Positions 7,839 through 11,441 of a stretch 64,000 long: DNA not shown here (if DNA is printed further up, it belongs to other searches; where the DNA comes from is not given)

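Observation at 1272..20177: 6301-aa mosaic surface protein occupying 30% of the window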

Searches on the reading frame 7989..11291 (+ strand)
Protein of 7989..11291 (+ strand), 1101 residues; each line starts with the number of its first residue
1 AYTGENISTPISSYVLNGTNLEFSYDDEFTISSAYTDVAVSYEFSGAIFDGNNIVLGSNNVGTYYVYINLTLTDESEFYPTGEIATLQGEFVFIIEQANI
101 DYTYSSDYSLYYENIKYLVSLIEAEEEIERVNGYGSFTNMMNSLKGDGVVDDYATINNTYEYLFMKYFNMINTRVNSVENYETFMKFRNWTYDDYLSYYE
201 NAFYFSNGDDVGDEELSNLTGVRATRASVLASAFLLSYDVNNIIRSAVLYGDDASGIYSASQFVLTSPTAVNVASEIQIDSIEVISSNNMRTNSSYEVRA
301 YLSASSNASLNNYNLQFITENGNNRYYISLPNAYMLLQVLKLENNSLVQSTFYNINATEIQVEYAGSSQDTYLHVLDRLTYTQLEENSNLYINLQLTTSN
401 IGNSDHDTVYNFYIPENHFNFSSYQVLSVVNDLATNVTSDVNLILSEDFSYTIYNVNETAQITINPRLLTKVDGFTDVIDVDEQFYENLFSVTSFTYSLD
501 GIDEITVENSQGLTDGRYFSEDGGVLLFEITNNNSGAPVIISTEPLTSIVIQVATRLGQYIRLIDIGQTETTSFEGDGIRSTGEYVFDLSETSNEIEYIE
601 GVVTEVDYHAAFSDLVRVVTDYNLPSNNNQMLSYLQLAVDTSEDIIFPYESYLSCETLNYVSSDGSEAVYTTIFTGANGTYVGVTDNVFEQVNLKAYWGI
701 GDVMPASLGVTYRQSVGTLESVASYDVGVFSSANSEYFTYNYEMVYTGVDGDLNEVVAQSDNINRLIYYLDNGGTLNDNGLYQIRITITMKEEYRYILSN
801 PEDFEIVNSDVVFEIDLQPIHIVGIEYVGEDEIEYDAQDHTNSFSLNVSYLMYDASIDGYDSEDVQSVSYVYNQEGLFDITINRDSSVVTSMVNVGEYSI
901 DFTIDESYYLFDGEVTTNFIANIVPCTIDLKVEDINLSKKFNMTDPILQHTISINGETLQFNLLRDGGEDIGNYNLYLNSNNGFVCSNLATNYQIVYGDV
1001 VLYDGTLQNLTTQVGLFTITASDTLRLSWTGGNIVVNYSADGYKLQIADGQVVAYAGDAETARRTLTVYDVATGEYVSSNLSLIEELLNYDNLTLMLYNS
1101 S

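Call 69: search_protein_families(library=pfam, alignment_id=A4, max_evalue=1)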
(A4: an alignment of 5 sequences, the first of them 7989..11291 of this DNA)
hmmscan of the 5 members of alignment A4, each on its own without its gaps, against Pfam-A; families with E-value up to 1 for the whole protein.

A. member 1, window:7989-11291:+ (1101 aa): 0 families

B. families by the number of members that match (of 5 scanned): 4 families
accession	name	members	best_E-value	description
PF18676.6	MBG_2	1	0.0029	MBG domain (YGX type)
PF16371.11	MetallophosN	1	0.013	N terminal of Calcineurin-like phosphoesterase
PF23763.2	Beta-barrel_GLAA-B_I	1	0.06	GLAA-B beta-barrel domain I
PF03400.19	DDE_Tnp_IS1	1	0.12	IS1 transposase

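Call 70: search_solved_structures(query=A4, max_evalue=10)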
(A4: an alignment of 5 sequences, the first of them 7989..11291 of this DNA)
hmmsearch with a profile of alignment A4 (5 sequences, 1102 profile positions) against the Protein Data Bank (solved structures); distinct sequences matched with E-value up to 10: 5.
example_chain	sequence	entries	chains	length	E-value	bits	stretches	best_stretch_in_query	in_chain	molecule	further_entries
5mfd_A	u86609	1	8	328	0.86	10.5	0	656-706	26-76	YIIIM''6AII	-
4v3o_A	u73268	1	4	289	1.2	10.1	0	656-706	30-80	YIII_M5_AII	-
4pls_A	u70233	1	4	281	2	9.3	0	656-706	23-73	Arm00010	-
4plq_A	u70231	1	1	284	2.1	9.2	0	656-706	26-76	Arm00011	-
4plr_A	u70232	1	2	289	2.3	9.2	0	656-706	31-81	Arm00008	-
